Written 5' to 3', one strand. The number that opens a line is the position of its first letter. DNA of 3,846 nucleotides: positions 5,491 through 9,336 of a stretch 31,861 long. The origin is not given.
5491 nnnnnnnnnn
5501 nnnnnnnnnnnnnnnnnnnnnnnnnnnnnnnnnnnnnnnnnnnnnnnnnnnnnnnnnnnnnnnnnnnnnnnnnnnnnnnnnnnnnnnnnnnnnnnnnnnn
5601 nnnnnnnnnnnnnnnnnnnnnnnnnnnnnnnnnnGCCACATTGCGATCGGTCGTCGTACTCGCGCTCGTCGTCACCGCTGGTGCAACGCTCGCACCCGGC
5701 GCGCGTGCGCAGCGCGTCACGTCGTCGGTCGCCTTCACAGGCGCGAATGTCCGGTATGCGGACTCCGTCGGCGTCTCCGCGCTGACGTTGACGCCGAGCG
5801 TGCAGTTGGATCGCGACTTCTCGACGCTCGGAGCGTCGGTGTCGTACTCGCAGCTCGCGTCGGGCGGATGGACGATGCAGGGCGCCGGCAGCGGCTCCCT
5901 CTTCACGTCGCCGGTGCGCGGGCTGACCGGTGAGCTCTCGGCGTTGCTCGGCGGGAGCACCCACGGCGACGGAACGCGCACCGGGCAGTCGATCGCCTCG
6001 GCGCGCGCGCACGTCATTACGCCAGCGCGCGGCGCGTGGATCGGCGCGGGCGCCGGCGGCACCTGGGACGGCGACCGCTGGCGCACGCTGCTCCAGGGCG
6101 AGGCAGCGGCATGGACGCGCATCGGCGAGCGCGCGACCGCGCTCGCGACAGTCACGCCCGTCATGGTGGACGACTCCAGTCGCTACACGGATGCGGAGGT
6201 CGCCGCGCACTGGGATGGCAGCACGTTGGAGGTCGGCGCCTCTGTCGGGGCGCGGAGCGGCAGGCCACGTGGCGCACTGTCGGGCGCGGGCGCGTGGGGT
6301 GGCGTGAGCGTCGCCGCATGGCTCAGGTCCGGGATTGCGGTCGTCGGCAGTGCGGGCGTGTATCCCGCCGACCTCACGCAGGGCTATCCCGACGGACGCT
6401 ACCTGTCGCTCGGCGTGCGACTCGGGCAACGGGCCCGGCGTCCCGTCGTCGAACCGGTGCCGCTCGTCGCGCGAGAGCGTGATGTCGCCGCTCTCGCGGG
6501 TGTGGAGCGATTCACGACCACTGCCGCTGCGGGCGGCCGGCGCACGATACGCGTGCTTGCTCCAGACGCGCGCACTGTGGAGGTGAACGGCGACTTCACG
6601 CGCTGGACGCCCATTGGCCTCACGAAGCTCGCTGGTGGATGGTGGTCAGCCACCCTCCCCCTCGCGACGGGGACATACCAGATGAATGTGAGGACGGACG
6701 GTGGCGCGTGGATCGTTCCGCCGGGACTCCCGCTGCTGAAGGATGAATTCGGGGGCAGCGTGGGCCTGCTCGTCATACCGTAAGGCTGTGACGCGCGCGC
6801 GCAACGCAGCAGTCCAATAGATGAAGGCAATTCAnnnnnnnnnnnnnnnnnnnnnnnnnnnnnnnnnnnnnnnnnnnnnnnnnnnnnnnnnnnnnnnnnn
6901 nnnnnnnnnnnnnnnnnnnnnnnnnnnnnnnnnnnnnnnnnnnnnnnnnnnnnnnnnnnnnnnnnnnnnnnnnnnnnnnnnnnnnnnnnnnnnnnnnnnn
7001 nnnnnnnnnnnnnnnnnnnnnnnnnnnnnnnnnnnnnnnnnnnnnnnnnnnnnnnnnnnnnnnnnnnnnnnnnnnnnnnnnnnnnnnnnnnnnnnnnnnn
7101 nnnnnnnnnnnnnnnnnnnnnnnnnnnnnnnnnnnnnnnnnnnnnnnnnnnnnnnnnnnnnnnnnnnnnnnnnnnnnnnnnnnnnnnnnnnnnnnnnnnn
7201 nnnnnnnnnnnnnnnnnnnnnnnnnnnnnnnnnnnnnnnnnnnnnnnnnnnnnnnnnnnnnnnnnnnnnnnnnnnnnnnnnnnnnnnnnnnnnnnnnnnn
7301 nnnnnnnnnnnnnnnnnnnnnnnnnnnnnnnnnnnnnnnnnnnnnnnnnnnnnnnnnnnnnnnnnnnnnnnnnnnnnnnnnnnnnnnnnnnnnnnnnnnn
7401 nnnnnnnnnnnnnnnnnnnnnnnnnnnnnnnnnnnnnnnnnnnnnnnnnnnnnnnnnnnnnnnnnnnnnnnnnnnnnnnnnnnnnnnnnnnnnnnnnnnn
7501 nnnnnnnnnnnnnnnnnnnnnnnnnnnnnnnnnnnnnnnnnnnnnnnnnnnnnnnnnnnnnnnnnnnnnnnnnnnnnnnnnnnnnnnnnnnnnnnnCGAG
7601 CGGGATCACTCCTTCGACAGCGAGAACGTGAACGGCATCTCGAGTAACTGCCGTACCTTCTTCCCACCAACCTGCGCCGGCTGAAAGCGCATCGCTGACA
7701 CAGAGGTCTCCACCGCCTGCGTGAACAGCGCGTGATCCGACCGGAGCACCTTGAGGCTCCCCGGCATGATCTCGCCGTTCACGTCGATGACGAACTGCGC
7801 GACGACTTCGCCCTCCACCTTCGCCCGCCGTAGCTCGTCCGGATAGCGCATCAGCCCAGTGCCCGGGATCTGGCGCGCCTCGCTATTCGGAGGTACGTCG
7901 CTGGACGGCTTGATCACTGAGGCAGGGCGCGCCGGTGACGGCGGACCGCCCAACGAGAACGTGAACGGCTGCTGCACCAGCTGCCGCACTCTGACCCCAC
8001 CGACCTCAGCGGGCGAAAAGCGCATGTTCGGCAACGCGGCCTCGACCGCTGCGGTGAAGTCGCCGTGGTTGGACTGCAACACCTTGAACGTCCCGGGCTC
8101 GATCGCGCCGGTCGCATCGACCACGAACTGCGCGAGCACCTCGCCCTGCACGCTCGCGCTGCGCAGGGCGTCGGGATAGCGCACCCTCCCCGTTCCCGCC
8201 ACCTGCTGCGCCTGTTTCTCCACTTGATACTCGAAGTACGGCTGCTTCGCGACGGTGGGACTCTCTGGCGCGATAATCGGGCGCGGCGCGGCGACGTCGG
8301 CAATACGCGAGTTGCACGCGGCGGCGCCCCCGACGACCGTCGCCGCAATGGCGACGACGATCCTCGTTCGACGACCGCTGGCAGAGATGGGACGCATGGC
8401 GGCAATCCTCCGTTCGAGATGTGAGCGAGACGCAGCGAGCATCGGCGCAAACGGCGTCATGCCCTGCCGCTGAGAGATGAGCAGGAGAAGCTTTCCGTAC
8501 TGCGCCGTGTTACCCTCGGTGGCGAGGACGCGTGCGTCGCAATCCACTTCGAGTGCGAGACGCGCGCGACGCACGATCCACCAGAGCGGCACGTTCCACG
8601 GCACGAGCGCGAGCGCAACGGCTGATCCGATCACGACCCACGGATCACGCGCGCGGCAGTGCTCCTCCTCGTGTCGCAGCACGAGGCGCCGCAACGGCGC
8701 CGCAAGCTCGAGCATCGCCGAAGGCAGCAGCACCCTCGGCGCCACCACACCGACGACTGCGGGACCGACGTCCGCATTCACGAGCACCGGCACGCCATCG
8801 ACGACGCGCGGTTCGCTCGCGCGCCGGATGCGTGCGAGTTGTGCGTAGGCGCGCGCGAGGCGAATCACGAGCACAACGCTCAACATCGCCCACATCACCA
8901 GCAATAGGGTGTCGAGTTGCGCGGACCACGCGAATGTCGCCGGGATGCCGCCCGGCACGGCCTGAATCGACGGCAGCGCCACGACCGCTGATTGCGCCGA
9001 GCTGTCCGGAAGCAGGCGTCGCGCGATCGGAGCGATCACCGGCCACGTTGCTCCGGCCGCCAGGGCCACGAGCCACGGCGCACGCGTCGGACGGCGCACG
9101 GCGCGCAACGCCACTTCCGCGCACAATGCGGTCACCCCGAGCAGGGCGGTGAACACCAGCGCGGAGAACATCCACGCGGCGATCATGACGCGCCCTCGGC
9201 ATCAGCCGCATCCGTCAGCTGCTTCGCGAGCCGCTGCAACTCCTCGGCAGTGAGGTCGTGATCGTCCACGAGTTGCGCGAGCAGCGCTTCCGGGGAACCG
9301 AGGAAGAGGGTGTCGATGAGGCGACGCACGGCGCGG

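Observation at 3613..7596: Candidate alpha-glucan-sensing ECF module: sigma + CBM48 anti-sigma + barrel-CBM48 + helical protein + DUF4382 lipoprotein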

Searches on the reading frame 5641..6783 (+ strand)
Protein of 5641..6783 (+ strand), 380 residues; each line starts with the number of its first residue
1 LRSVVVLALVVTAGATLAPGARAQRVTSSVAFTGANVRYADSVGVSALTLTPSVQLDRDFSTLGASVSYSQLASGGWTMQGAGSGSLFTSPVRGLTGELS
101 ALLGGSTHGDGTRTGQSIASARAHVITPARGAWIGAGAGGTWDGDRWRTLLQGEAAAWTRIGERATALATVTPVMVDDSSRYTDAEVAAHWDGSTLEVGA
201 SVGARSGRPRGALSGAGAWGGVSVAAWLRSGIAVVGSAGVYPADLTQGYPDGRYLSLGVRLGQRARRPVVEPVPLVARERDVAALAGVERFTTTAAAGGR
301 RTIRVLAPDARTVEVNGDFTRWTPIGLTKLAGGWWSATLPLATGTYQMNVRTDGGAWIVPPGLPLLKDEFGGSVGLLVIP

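Call 3: search_protein_families(library=pfam, proteins=[window:5641-6783:+], max_evalue=0.1)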
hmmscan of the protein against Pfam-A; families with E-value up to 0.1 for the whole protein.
window:5641-6783:+ (380 aa): 3 families
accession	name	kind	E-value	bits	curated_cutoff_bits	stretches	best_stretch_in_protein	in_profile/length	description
PF16561.11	AMPK1_CBM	-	2.3e-05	24.9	26.8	1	309-377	10-77/85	Glycogen recognition site of AMP-activated protein kinase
PF02922.24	CBM_48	-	3e-05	24.7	22.4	1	300-357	12-75/83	Carbohydrate-binding module 48 (Isoamylase N-terminal domain)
PF22019.2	GlgB_N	-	0.023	15.2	27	1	300-356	28-87/94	alpha-1,4-glucan branching enzyme GlgB, N-terminal domain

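Call 4: search_protein_families(library=ncbifam, proteins=[window:5641-6783:+], max_evalue=0.1)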
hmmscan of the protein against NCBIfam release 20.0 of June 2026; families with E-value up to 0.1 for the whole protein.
window:5641-6783:+ (380 aa): 2 families
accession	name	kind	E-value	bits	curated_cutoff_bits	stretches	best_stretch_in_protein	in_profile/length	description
NF008967.0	PRK12313.1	equivalog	0.0036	15.7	577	1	301-355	40-98/633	1,4-alpha-glucan branching protein GlgB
NF011294.0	PRK14706.1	equivalog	0.045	12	1284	1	294-351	38-95/642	1,4-alpha-glucan branching enzyme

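Call 19: find_homologous_proteins(query=window:5641-6783:+)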
Query window:5641-6783:+ (380 aa): 160 proteins with E <= 0.001 among 8000 candidates; the best 120 are listed.
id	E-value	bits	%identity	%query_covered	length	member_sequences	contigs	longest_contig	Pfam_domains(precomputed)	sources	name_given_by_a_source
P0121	1.6e-218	744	92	100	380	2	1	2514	PF02922.25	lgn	-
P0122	8.9e-186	636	77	100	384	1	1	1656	PF02922.25,PF16561.12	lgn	-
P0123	5.8e-97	343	50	94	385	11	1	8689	PF02922.25,PF16561.12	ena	-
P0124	7.7e-97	343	48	98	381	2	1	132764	-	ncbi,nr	ncbi:MAG TPA: glycogen-binding domain-containing protein [Gemmatimonadaceae bacterium]|nr:glycogen-b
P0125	5.0e-95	337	48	99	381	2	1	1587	PF02922.25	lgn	-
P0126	1.2e-94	336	50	94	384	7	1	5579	PF02922.25,PF16561.12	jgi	-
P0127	3.0e-94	335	50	94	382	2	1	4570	-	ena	-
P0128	8.2e-94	333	49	94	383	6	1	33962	-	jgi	jgi:hypothetical protein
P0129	1.4e-93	332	48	94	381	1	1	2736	PF16561.12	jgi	jgi:hypothetical protein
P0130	1.8e-92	329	48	94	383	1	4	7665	-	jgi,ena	-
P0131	2.2e-92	328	49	94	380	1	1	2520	PF16561.12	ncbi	-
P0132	3.3e-91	325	46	100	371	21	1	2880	PF16561.12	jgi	-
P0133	3.5e-91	324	47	94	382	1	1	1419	PF02922.25,PF16561.12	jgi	jgi:AMP-activated protein kinase-like protein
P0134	5.7e-91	324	47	98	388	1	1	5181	PF16561.12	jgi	jgi:hypothetical protein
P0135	2.3e-90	322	46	100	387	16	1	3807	-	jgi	jgi:hypothetical protein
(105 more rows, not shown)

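Call 22: find_related_loci(query=A2, collection=genome_contigs, flank=6000)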
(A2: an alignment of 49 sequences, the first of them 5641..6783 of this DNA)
Query A2 (380 aa) in genome_contigs; peptide patterns used: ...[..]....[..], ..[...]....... (x = any residue, [..] = any of these).
593 stretches matched a pattern (row limit reached: there are more); 431 encode a relative of the query (tblastn E <= 1e-3); the best 80 are kept; 80 distinct loci.
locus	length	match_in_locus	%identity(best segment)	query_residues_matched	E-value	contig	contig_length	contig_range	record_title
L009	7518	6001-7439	48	7-379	7e-96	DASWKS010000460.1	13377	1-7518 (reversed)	MAG TPA_asm: Gemmatimonadales bacterium isolate SMAG_U2928 k141_614078, whole genome shotgun sequence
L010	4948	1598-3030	45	8-379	5e-95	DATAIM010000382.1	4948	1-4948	MAG TPA_asm: Gemmatimonadaceae bacterium isolate SMAG_U6884 k141_162847, whole genome shotgun sequence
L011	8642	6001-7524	46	11-379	4e-89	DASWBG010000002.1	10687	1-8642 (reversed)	MAG TPA_asm: Gemmatimonadaceae bacterium isolate SMAG_U2676 k141_92, whole genome shotgun sequence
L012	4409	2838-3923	46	9-379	2e-89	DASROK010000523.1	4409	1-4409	MAG TPA_asm: Gemmatimonadaceae bacterium isolate SMAG_U10266 k141_2674135, whole genome shotgun sequence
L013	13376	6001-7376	47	6-379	4e-87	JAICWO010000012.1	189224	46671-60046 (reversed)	MAG: Gemmatimonadaceae bacterium isolate LS_FP_2_bin.53 k141_1286083_length_189224_cov_65.1266, whole genome shotgun seq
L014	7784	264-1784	45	11-379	6e-87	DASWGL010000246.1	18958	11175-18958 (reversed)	MAG TPA_asm: Gemmatimonadaceae bacterium isolate SMAG_U2815 k141_2428468, whole genome shotgun sequence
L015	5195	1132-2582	45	8-379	1e-86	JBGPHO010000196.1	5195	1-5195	MAG: Gemmatimonadaceae bacterium isolate OBJ_0618_7090110_356 k141_6765579_length_5195_cov_20.2736, whole genome shotgun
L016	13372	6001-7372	46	21-379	5e-85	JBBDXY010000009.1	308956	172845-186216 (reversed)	MAG: Gemmatimonadaceae bacterium isolate LejiaD_62_122 Lejia_D_42_length_308956_cov_75, whole genome shotgun sequence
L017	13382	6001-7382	43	17-379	5e-85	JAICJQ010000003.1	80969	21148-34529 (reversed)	MAG: Gemmatimonadaceae bacterium isolate GZL_HY_2_bin.4 k141_96628_length_80969_cov_11.9513, whole genome shotgun sequen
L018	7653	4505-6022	43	11-379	9e-85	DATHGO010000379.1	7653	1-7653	MAG TPA_asm: Gemmatimonadaceae bacterium isolate SMAG_U12476 k141_1887437, whole genome shotgun sequence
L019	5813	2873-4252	46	17-379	7e-84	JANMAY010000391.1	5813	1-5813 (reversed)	MAG: Gemmatimonadaceae bacterium isolate OTE_1_metabat_460 OTE_1_k141_5133329, whole genome shotgun sequence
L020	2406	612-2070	45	9-379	8e-86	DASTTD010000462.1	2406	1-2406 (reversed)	MAG TPA_asm: Gemmatimonadaceae bacterium isolate SMAG_U2297 k141_1115512, whole genome shotgun sequence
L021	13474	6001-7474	46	23-379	3e-83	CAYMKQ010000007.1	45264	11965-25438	MAG TPA_asm: uncultured Gemmatimonadaceae bacterium isolate SRP136066_co1_213 genome assembly, contig: NODE_553_length_4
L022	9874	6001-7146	42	2-379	3e-83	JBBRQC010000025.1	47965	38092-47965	MAG: Gemmatimonadales bacterium isolate metawrap_la1_126 W_la1_126_k141_661609L_47965_cov_23.1173, whole genome shotgun 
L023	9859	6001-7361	45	23-380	8e-83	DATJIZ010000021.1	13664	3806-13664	MAG TPA_asm: Gemmatimonadaceae bacterium isolate SMAG_U15552 k141_12085764, whole genome shotgun sequence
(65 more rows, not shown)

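Call 35: predict_structure(alignment_id=A2)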
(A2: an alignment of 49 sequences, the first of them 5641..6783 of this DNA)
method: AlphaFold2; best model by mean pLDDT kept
length: 380 residues; sequences in the alignment: 49
mean_pLDDT: 83.6   pTM: 0.61
mean pLDDT of the five models: 83.6, 83.5, 83.0, 82.4, 81.0
residues with pLDDT >= 90: 203; 70-90: 109; 50-70: 42; < 50: 26
segments of 3 or more residues with pLDDT < 50: 17-21, 267-285
pLDDT, mean of each block of 10 residues (from residue 1): 64 56 73 79 79 87 90 89 91 92 88 89 94 95 85 96 94 85 93 93 83 70 92 91 60 87 59 32 59 93 96 96 97 96 95 94 78 86
secondary structure, 60 per line:
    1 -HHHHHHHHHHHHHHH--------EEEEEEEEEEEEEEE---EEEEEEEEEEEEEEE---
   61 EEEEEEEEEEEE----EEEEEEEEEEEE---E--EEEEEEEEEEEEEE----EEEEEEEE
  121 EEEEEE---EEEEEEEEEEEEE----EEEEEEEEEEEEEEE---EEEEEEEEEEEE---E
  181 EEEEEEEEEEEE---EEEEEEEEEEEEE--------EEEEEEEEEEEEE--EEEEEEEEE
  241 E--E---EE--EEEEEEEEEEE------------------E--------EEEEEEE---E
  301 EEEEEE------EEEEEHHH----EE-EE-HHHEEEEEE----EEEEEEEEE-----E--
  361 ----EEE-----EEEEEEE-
elements in order: H2-16 E25-39 E43-57 E61-72 E77-88 E95-108 E113-126 E130-142 E147-161 E165-176 E180-192 E196-208 E217-229 E232-241 E252-262 E290-296 E300-306 E313-317 E334-339 E344-352 E365-367 E373-379

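Call 41: fold_search(model_id=the predicted structure, library=pdb)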
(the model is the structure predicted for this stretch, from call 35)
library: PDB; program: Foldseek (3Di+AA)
matches with E <= 10: 883; with E <= 0.001: 177
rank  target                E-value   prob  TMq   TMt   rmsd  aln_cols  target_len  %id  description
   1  9a32_MODEL_1_A        1.3e-06  1.00  0.40  0.41  12.2       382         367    9  Model of E. coli OmpC by in-cell photo-crosslinking MS and deep learning (released 2023-02-24)
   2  2wvp                  1.4e-06  1.00  0.45  0.61   5.6       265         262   10  Synthetically modified OmpG (released 2010-07-14)
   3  2x9k                  1.7e-06  1.00  0.46  0.59   5.8       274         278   10  Structure of a E.coli porin (released 2011-01-26)
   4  3kvn_A                1.9e-06  1.00  0.30  0.20  15.9       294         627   10  Crystal structure of the full-length autotransporter EstA from Pseudomonas aeruginosa (released 2010-01-26)
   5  7prn                  2.1e-06  1.00  0.32  0.39  10.6       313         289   10  E1M, D97A, E99A MUTANT OF RH. BLASTICA PORIN (released 1998-08-12)
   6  3kvn_X                2.2e-06  1.00  0.31  0.21  16.3       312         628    9  Crystal structure of the full-length autotransporter EstA from Pseudomonas aeruginosa (released 2010-01-26)
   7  5prn                  2.7e-06  1.00  0.31  0.39  10.6       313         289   10  E1M, Y96W, S119W MUTANT OF RH. BLASTICA PORIN (released 1998-08-12)
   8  1prn                  3.7e-06  1.00  0.30  0.37   9.6       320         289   11  REFINED STRUCTURE OF PORIN FROM RHODOPSEUDOMONAS BLASTICA AND COMPARISON WITH THE PORIN FROM RHODOBACTER CAPSULATUS (released 1994-10-15)
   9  1bh3                  3.9e-06  1.00  0.31  0.39  10.5       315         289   10  E1M, A116K MUTANT OF RH. BLASTICA PORIN (released 1998-08-12)
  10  4ctd_B                4.1e-06  1.00  0.44  0.67   5.1       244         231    8  X-ray structure of an engineered OmpG loop6-deletion (released 2014-08-13)
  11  2f1c                  4.1e-06  1.00  0.43  0.61   5.3       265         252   10  Crystal structure of the monomeric porin OmpG (released 2006-06-27)
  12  5onu_A                6.5e-06  1.00  0.36  0.41  10.5       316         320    9  Trimeric OmpU structure (released 2018-01-03)
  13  3prn                  7.2e-06  1.00  0.32  0.39  10.6       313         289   10  E1M, A104W MUTANT OF RH. BLASTICA PORIN (released 1998-08-12)
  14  8prn                  7.2e-06  1.00  0.30  0.37  10.4       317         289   12  E1M, K50A, R52A, D97A, E99A MUTANT OF RH. BLASTICA PORIN (released 1998-08-12)
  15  6tzk                  8.7e-06  1.00  0.39  0.34  10.3       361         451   10  Bacterial cellulose synthase outermembrane channel BcsC with terminal TPR repeat (released 2019-10-23)
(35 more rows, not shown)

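Call 50: search_protein_families(library=pfam, proteins=[L013:3635-4888:-, L014:2838-3725:+], max_evalue=1)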
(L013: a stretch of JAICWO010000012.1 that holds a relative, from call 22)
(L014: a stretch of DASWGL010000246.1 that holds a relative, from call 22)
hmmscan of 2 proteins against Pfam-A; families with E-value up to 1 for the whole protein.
L013:3635-4888:- (418 aa): 3 families
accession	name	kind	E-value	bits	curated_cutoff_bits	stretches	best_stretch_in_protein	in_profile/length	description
PF14321.11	DUF4382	-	4e-27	95.5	25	1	40-198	2-128/136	Domain of unknown function (DUF4382)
PF14344.12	DUF4397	-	1.6e-12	48.5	30.6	2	223-336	1-118/119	Domain of unknown function (DUF4397)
PF16397.10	DUF5006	-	0.054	13.1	34.1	1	332-373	68-106/263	Domain of unknown function (DUF5006)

L014:2838-3725:+ (296 aa): 7 families
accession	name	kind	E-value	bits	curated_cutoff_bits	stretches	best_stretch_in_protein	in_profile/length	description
PF14321.11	DUF4382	-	8.1e-22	78.4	25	1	30-187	1-136/136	Domain of unknown function (DUF4382)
PF13620.12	CarboxypepD_reg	-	8e-12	45.8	32.3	1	199-286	1-74/82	Carboxypeptidase regulatory-like domain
PF10670.15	DUF4198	-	8.8e-06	26.4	34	1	211-262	157-205/209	Domain of unknown function (DUF4198)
PF17802.7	SpaA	-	0.0013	19.3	23.1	1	208-261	10-57/91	Prealbumin-like fold domain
PF17210.9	SdrD_B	-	0.0086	16.7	29.7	1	214-267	24-69/112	SdrD B-like domain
PF13715.12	CarbopepD_reg_2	-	0.023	15.1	32.2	1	238-262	26-50/88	CarboxypepD_reg-like domain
PF00775.27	Dioxygenase_C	-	0.042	13.7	27.3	1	209-266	39-104/182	Dioxygenase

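Call 85: find_encoding_contigs(protein=P0124, flank=7000, max_places=1)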
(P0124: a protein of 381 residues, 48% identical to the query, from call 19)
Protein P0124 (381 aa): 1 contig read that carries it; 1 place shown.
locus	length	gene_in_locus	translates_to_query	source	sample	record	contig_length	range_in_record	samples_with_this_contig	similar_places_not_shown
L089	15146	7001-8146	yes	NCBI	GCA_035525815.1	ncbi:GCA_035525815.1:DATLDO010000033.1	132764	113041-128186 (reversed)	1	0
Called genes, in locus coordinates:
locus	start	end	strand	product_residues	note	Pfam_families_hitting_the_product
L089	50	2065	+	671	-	PF00933:Glyco_hydro_3, PF01915:Glyco_hydro_3_C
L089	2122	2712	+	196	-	PF03602:Cons_hypoth95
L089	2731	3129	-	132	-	PF06170:DUF983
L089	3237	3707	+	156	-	-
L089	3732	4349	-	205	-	-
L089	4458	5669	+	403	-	PF00149:Metallophos, PF12850:Metallophos_2 (faint)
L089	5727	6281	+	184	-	PF04542:Sigma70_r2, PF08281:Sigma70_r4_2, PF04545:Sigma70_r4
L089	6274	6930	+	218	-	PF02922:CBM_48, PF16561:AMPK1_CBM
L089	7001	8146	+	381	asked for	-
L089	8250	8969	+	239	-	-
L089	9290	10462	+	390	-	PF00082:Peptidase_S8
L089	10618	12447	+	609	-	PF00999:Na_H_Exchanger, PF02254:TrkA_N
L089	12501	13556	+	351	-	PF00296:Bac_luciferase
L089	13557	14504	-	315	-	PF00903:Glyoxalase (weak)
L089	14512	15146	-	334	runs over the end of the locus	PF00903:Glyoxalase, PF13669:Glyoxalase_4 (weak)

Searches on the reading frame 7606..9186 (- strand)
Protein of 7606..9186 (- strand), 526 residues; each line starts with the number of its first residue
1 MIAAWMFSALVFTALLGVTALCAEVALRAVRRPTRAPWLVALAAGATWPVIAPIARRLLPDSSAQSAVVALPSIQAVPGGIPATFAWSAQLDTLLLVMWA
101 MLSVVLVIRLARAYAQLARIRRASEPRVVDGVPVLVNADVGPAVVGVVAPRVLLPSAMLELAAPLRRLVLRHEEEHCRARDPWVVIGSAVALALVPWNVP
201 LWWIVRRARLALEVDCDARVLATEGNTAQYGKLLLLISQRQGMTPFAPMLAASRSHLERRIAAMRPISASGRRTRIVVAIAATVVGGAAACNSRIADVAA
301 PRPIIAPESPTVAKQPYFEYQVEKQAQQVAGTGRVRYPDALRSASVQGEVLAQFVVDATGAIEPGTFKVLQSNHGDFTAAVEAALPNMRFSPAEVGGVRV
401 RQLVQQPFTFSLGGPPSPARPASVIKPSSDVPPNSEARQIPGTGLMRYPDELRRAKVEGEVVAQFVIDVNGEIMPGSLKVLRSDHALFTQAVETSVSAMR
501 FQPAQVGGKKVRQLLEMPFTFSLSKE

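Call 3: search_protein_families(library=pfam, proteins=[window:7606-9186:-], max_evalue=0.1)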
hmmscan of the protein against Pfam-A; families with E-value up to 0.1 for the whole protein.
window:7606-9186:- (526 aa): 3 families
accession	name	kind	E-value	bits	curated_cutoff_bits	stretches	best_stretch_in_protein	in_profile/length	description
PF03544.19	TonB_C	-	1.3e-21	77.3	24.6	2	446-523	3-79/79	Gram-negative bacterial TonB protein C-terminal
PF05569.17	Peptidase_M56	-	1.1e-20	74.5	31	1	83-263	91-295/296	BlaR1 peptidase M56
PF22566.2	UBA_8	-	0.038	14.2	26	1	346-382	2-37/46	UBA-like domain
